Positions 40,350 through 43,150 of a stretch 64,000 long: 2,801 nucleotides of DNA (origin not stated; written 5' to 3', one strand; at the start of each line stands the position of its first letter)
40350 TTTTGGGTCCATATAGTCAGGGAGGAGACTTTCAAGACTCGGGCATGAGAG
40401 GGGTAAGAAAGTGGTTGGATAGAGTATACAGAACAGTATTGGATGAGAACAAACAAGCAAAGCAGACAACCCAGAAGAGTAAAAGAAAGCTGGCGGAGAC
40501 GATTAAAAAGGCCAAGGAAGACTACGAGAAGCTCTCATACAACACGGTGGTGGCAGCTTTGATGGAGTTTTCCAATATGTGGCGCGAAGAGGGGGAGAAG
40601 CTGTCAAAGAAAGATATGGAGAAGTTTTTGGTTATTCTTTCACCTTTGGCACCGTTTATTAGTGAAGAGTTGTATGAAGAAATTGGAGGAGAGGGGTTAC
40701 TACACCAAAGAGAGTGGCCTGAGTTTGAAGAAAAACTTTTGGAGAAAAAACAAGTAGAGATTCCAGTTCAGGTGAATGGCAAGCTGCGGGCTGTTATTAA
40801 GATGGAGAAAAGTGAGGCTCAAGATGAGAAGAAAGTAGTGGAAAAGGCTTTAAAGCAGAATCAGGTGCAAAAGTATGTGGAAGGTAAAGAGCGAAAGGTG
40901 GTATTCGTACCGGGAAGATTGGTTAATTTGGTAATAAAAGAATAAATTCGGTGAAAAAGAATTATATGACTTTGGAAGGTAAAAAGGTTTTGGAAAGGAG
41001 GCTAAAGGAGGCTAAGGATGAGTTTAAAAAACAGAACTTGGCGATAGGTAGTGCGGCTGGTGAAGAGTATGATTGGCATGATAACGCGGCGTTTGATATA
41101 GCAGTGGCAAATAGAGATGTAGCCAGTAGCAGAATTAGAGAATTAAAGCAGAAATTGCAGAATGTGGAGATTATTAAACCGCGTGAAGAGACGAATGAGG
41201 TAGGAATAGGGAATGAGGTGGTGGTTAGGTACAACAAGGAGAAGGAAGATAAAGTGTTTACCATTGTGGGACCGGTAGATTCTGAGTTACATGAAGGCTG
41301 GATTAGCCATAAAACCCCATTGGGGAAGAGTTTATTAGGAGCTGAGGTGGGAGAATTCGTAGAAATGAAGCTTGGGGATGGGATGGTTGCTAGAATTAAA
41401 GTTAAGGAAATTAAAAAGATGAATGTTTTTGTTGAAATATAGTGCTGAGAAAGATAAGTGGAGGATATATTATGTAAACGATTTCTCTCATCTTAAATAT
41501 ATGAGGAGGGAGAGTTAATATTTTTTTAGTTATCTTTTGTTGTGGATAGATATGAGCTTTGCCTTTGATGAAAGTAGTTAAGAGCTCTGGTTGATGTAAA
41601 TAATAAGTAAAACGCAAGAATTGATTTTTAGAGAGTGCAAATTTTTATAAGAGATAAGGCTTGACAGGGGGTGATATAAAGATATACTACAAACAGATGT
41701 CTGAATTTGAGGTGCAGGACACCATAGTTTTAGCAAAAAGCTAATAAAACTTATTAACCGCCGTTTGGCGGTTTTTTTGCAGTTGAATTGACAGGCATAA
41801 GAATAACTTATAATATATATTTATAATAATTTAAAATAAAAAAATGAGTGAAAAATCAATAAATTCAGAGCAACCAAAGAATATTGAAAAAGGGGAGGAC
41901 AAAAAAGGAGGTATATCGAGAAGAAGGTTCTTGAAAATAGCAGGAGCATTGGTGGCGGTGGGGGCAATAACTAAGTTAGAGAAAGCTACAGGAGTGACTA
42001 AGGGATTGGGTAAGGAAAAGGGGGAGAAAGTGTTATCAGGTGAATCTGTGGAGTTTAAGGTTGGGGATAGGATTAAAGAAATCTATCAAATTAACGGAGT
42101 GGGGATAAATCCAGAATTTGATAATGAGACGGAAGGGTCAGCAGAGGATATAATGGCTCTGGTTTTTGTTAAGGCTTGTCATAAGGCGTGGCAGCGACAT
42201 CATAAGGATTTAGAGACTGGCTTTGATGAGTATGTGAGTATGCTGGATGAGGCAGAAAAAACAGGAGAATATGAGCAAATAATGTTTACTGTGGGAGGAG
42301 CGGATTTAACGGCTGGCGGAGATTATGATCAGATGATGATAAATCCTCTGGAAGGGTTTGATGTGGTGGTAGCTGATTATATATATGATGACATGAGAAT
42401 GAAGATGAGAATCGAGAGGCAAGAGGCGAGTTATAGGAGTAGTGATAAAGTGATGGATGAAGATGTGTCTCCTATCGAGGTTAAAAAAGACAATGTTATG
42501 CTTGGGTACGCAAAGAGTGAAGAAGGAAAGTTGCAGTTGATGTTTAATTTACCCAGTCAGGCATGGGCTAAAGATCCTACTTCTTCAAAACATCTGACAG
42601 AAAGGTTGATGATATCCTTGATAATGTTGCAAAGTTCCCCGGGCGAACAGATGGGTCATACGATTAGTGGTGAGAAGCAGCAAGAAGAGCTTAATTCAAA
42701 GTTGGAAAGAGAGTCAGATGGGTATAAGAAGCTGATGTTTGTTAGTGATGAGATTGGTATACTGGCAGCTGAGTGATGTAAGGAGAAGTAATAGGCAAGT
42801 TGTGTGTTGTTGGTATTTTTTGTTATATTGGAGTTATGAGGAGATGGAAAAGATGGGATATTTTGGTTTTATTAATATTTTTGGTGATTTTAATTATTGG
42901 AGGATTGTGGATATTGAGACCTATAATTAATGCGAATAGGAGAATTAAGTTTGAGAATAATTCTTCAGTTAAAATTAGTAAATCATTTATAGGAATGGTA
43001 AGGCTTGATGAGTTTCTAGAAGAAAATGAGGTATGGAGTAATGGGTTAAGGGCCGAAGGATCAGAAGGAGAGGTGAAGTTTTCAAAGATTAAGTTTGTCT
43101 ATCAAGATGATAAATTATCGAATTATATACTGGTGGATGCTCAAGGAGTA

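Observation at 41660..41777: Strong promoter, about 80-nt transcript and perfect intrinsic terminator upstream of the Tat-secreted protein gene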

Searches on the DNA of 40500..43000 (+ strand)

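Call 4: search_rna_families(source=window, start=40500, end=43000, threshold=evalue, max_evalue=10, show_alignments=3)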
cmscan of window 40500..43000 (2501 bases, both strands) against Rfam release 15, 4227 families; matches with E-value up to 10: 7.
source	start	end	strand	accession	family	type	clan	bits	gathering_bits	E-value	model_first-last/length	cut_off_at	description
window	42331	42378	+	RF01141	sR18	Gene; snRNA; snoRNA; CD-box;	-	20.9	45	0.097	1-56/56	no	Small nucleolar RNA sR18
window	41556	41643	+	RF00314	snoZ182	Gene; snRNA; snoRNA; CD-box;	-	17.4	80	9.1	1-92/92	no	Small nucleolar RNA Z182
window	41554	41587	+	RF00284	SNORD74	Gene; snRNA; snoRNA; CD-box;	CL00069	16.7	41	2.9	1-80/80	no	Small nucleolar RNA SNORD74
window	42539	42761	+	RF02134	HTT-AS1_1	Gene; lncRNA;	-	16.4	200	6.8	1-230/230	no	HTT antisense RNA 1 conserved region 1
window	41721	41778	+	RF01394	isrK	Gene; sRNA;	-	16.2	50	2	1-77/77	no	isrK Hfq binding RNA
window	40816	40849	+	RF00612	SNORD75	Gene; snRNA; snoRNA; CD-box;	-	15.8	50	1.7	1-62/62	no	Small nucleolar RNA SNORD75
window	41450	41500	+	RF03189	mir-1175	Gene; miRNA;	-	15.7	51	5.8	1-72/72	no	mir-1175 microRNA precursor family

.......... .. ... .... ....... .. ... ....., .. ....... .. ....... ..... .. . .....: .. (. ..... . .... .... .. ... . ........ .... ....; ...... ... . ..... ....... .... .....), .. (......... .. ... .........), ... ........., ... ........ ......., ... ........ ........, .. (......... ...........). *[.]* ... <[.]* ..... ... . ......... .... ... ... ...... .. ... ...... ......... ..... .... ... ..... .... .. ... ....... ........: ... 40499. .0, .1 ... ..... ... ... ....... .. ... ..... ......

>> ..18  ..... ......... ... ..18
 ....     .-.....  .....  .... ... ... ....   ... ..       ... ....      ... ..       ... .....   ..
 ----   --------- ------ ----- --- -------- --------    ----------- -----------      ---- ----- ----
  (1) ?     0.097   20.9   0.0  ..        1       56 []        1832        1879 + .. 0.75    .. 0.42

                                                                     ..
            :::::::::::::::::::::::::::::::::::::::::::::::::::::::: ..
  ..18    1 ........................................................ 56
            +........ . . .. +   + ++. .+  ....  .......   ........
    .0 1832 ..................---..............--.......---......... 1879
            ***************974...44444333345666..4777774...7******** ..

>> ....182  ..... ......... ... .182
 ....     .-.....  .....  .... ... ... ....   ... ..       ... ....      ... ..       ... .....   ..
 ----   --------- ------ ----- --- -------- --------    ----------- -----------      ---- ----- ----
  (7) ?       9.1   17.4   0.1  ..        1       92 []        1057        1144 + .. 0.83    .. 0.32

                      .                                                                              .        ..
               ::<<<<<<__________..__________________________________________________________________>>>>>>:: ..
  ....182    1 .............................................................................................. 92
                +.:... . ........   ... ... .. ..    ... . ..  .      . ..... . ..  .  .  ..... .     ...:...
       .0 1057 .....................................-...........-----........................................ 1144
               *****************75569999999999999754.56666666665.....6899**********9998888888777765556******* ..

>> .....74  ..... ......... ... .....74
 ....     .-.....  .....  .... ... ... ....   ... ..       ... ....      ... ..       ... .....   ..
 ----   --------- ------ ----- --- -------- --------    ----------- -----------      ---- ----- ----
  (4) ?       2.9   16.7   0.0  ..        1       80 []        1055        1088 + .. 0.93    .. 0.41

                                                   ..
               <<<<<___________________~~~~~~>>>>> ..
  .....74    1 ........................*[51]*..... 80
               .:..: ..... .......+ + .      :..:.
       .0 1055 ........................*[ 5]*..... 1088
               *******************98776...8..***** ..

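Call 35: search_dna_similar(query=window:41640-41800:+, collection=phages, mode=distant, max_evalue=1)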
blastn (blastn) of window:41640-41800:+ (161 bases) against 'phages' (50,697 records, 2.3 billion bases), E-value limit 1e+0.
Records with a match: 13; places in all: 13; records where one place covers at least 80% of the query: 0.
Best place of each record, by identity: >=99% 13.
By first word of the organism name: Escherichia 9; Shigella 2; Enterobacteria 2.
By host as written in the record: Shigella flexneri ATCC 12022 2; Escherichia coli BL21(DE3) 2; Escherichia coli 2; Escherichia fergusonii O14 1; - 1; Escherichia coli O17:H18 1; Escherichia coli O163:H19 1; Escherichia coli K-12 1; and 2 more.
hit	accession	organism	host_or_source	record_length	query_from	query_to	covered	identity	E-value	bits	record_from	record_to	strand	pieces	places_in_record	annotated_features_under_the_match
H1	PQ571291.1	Escherichia phage EF3-1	Escherichia fergusonii O14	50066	119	140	14%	100.0%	1e-1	41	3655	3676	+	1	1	none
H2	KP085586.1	Shigella phage pSf-2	Shigella flexneri ATCC 12022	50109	119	140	14%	100.0%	1e-1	41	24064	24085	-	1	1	none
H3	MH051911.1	Enterobacteria phage vB_EcoS_IME18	Escherichia coli BL21(DE3)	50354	119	140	14%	100.0%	1e-1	41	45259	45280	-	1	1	none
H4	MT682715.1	Escherichia phage vB_EcoS_Chapo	-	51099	119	140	14%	100.0%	1e-1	41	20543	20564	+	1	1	terminator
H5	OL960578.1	Escherichia phage vB_EcoS_SA32RD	Escherichia coli O17:H18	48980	119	140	14%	100.0%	1e-1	41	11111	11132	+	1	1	terminator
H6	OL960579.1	Escherichia phage vB_EcoS_SA30RD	Escherichia coli O163:H19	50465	119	140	14%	100.0%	1e-1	41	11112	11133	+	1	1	terminator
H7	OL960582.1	Escherichia phage vB_EcoS_SA12KD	Escherichia coli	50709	119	140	14%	100.0%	1e-1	41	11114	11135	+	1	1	terminator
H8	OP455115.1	Escherichia phage LHE71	Escherichia coli K-12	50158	119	140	14%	100.0%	1e-1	41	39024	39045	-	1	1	tail length tape-measure protein H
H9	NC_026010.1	Shigella phage pSf-2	Shigella flexneri ATCC 12022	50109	119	140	14%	100.0%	1e-1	41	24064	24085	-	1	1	none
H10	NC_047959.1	Enterobacteria phage vB_EcoS_IME18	Escherichia coli BL21(DE3)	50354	119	140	14%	100.0%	1e-1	41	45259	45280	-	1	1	none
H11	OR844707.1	Escherichia phage ECO104 4-5-2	Escherichia coli O104:H4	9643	119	140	14%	100.0%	1e-1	41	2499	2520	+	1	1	record has no annotation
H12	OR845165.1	Escherichia phage EC22.5-2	Escherichia coli ATCC 25922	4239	119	140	14%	100.0%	1e-1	41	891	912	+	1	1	record has no annotation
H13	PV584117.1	Escherichia phage XJA18-XJ-2024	Escherichia coli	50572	119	140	14%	100.0%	1e-1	41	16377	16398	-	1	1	none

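Call 47: search_rna_families(source=window, start=41685, end=41785, threshold=evalue, max_evalue=10, show_alignments=3)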
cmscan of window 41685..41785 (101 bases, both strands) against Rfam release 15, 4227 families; matches with E-value up to 10: 9.
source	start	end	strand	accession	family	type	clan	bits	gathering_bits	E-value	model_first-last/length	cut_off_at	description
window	41723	41780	+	RF02074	STnc240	Gene; sRNA;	-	19.8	55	0.48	1-77/77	no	Enterobacterial sRNA STnc240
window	41685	41779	+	RF01480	rli52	Cis-reg;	-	18.7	70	0.65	1-95/95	no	Listeria sRNA rli52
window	41716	41779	+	RF02871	ncS54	Gene; sRNA;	-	17.5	43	0.047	1-79/79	no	Burkholderia sRNA 54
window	41721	41778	+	RF01394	isrK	Gene; sRNA;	-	16.2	50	0.083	1-77/77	no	isrK Hfq binding RNA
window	41702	41777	+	RF00106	RNAI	Gene; antisense;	-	15.7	47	0.43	1-102/102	no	RNAI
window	41715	41781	+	RF01859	Phe_leader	Cis-reg; leader;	-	12.9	55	5.6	1-125/125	no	Phenylalanine leader peptide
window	41735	41777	-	RF02589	Spy779816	Gene; sRNA;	-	12.5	67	9.6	1-88/88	no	S. pyogenes small RNA 779816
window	41730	41774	+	RF02677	NsiR4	Gene; sRNA;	-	11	40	2.3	1-65/65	no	Nitrogen stress-induced RNA 4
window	41755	41785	-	RF02236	asX2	Gene; sRNA;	-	10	70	7.3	56-87/87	5'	Xanthomonas sRNA asX2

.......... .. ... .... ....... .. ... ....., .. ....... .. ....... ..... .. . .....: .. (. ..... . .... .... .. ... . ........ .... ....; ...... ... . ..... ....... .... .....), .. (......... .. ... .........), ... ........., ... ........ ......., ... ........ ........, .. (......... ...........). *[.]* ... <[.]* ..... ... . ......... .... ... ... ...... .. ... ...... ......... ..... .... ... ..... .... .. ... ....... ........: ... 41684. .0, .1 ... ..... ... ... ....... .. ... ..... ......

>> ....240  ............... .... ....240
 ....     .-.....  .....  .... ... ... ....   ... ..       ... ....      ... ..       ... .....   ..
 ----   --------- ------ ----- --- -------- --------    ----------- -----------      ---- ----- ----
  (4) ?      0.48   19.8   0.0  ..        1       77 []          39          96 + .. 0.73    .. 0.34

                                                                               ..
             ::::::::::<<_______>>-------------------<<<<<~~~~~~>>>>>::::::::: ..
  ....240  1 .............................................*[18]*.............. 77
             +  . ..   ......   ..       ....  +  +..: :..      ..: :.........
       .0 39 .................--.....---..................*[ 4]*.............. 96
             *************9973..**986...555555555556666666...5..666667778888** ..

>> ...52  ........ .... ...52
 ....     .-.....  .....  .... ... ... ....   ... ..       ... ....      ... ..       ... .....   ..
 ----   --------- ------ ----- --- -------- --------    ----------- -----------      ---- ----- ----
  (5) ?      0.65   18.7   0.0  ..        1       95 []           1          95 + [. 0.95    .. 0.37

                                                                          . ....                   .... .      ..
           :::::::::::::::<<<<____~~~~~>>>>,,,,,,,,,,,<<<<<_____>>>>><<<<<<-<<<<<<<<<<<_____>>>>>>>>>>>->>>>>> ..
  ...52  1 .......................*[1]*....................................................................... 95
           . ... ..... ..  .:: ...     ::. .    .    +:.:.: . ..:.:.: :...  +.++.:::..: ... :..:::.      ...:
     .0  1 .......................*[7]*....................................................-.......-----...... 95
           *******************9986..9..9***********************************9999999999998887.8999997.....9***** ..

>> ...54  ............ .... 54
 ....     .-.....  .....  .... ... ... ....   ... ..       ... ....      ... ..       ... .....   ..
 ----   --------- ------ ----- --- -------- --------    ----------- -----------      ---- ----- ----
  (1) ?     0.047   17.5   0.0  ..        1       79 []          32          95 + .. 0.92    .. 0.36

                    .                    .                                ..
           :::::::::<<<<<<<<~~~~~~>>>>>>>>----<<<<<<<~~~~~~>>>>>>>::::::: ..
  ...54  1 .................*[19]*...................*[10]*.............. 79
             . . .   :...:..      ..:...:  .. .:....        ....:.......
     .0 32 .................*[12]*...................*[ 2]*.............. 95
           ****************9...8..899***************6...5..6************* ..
